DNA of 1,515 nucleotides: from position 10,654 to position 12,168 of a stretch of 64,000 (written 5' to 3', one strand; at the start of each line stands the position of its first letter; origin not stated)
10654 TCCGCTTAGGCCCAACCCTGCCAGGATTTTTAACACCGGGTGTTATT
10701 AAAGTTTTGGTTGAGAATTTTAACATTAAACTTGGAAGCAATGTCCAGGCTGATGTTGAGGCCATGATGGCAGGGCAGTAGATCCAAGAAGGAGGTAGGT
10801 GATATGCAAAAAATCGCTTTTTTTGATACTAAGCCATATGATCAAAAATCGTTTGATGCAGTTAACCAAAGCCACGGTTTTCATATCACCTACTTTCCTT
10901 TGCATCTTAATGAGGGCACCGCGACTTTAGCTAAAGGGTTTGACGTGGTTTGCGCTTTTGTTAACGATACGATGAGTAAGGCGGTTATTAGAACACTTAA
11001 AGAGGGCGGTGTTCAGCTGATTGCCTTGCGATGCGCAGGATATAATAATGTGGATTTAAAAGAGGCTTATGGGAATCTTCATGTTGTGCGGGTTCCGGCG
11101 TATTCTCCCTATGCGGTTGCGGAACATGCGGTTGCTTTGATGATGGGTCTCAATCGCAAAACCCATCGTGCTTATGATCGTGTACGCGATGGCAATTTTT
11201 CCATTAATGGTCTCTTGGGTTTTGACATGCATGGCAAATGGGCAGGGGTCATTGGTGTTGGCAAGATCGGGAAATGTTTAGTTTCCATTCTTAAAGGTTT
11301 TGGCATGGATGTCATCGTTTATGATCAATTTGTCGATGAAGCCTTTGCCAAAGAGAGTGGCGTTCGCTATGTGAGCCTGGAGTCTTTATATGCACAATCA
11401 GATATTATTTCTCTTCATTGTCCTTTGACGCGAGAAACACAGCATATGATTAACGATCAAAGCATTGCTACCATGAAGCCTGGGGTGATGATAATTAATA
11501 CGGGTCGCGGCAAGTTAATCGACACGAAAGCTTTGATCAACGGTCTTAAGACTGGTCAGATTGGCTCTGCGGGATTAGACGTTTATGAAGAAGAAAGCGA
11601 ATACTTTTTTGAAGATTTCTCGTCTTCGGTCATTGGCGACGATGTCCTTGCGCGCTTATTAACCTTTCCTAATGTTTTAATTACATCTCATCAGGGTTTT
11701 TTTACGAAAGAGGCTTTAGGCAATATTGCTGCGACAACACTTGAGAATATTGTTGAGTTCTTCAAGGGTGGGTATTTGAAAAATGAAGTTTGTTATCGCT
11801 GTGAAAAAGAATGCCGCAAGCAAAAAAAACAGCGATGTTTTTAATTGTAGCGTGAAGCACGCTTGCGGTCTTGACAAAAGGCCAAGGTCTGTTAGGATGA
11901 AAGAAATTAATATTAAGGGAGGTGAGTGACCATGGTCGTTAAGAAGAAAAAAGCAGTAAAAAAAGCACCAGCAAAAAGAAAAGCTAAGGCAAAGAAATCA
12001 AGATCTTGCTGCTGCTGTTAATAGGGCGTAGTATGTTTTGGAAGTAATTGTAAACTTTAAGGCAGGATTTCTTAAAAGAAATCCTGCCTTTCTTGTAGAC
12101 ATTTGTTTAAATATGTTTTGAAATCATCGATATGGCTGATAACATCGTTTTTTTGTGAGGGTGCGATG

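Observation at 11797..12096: Lys-rich 29-aa peptide ending in CCCC, following an LDH with a Cys/Lys-rich C-terminal tail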

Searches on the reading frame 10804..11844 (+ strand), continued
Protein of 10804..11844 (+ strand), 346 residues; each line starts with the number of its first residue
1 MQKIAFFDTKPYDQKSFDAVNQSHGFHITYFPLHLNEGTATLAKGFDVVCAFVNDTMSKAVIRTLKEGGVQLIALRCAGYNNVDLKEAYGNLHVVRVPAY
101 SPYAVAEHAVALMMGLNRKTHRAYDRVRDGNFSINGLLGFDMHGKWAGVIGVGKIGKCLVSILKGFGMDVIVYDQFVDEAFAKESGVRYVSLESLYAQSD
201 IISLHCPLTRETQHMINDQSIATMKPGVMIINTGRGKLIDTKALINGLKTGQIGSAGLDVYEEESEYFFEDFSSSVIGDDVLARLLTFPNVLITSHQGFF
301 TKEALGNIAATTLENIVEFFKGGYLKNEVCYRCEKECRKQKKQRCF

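Call 42: search_solved_structures(query=window:10804-11841:+, max_evalue=1e-40, show_alignments=2)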
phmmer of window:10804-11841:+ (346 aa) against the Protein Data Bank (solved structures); distinct sequences matched with E-value up to 1e-40: 22.
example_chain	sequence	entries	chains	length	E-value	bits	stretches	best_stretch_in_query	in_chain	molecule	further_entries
5z21_A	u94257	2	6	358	1.9e-118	398.7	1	3-329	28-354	D-lactate dehydrogenase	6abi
5z20_A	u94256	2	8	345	3.4e-117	394.6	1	3-323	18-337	D-lactate dehydrogenase (Fermentative)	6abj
3wx0_A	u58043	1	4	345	7.8e-109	367.1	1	3-329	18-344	D-isomer specific 2-hydroxyacid dehydrogenase NAD-binding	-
5z1z_A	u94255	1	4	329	8e-109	367.1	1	3-329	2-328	D-isomer specific 2-hydroxyacid dehydrogenase NAD-binding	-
4cuj_A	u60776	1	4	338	1.4e-108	366.2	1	3-327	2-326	D-LACTATE DEHYDROGENASE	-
4cuk_A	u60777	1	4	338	1.5e-108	366.2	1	3-327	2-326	D-LACTATE DEHYDROGENASE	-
7wn9_A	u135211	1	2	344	1.4e-94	320.3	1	3-324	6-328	Putative D-lactate dehydrogenase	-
8grv_A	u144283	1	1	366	1.8e-94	319.9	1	3-324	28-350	Putative D-lactate dehydrogenase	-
8i5z_A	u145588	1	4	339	1e-87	297.7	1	3-328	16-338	D-isomer specific 2-hydroxyacid dehydrogenase NAD-binding protein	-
4zgs_A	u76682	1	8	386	3.7e-83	282.7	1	15-329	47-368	Putative D-lactate dehydrogenase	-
2dld_A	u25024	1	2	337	4.6e-54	187.1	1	26-322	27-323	D-LACTATE DEHYDROGENASE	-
1j49_A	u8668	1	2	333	6.8e-54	186.5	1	25-323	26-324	D-LACTATE DEHYDROGENASE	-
1j4a_A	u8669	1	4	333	1.2e-52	182.4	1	25-323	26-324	D-LACTATE DEHYDROGENASE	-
1dxy_A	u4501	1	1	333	3.5e-51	177.6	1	24-329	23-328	D-2-HYDROXYISOCAPROATE DEHYDROGENASE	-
3kb6_A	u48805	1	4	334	6.8e-50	173.3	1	44-323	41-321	D-lactate dehydrogenase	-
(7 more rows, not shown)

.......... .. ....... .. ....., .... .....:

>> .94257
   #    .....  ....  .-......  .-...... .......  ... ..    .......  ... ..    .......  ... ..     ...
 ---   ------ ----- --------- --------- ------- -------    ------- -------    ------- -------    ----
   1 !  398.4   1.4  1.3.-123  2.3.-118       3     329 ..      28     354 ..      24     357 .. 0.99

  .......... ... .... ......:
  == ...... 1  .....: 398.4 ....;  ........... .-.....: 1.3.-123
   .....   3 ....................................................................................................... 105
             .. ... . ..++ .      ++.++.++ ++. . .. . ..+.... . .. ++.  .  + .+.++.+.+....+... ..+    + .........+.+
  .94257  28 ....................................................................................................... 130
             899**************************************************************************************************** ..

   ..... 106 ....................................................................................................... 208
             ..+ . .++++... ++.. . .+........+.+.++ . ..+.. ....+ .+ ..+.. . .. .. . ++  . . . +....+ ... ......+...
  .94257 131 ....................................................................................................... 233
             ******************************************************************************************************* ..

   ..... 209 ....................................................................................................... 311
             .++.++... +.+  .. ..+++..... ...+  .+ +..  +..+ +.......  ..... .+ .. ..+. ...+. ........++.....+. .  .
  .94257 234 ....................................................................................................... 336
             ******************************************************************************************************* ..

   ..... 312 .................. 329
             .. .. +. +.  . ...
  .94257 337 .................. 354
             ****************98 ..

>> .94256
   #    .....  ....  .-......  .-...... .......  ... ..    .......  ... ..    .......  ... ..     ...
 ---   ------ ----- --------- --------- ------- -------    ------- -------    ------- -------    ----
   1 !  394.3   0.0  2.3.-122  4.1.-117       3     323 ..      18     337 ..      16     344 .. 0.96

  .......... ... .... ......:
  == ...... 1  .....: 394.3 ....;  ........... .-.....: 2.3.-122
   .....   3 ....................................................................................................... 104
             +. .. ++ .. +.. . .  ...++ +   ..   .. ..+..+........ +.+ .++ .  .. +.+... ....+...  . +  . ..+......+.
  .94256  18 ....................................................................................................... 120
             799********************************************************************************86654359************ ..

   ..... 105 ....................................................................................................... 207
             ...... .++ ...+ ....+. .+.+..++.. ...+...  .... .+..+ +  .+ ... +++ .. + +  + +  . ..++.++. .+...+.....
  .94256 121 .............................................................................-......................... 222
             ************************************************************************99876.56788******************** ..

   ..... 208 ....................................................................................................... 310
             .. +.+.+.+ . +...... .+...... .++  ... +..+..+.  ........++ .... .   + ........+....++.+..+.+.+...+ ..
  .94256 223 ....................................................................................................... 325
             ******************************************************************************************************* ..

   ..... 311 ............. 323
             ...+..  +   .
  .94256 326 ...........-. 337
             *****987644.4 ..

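Call 75: predict_structure(alignment_id=A3)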
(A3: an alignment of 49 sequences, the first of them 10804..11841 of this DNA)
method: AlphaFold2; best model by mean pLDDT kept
length: 346 residues; sequences in the alignment: 49
mean_pLDDT: 83.2   pTM: 0.70
mean pLDDT of the five models: 83.2, 79.7, 77.3, 76.3, 76.1
residues with pLDDT >= 90: 174; 70-90: 111; 50-70: 26; < 50: 35
segments of 3 or more residues with pLDDT < 50: 121-137, 262-279
pLDDT, mean of each block of 10 residues (from residue 1): 93 91 95 95 97 89 97 88 88 83 81 74 46 44 91 92 93 94 96 97 90 93 95 86 89 87 46 43 69 68 81 94 87 77 79
secondary structure, 60 per line:
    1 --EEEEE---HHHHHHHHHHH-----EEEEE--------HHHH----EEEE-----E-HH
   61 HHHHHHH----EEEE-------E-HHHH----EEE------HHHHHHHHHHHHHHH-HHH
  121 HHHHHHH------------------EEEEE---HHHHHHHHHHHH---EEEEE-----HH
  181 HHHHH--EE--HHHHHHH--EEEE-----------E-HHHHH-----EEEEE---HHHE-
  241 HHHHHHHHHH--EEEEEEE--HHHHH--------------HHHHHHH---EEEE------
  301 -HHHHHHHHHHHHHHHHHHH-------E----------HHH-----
elements in order: E3-7 H11-21 E27-31 H40-43 E48-51 H59-67 E72-75 H85-88 E93-95 H102-116 H118-127 E146-150 H154-165 E169-173 H179-185 H192-198 E201-204 H218-222 E228-232 H241-250 E253-259 H262-266 H281-287 E291-294 H302-320

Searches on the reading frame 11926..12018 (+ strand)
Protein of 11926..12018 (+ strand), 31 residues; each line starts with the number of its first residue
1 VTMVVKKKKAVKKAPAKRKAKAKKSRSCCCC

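Call 5: search_protein_families(library=ncbifam, proteins=[window:11932-12018:+], max_evalue=0.01)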
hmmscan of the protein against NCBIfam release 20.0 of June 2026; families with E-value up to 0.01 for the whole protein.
seq(29 aa): 0 families

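Call 44: search_protein_representatives(protein=window:11926-12018:+)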
Query: 31 residues. Proteins with E-value up to 0.001 (for the whole library): 0; up to 1e-10: 0; up to 1e-30: 0. The best 0 are listed.

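Call 66: search_protein_families(library=pfam, proteins=[window:11932-12018:+], max_evalue=10)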
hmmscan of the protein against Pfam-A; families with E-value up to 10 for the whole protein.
seq(29 aa): 0 families

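Call 67: search_solved_structures(query=window:11932-12018:+, max_evalue=10)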
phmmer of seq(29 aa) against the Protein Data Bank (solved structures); distinct sequences matched with E-value up to 10: 0.
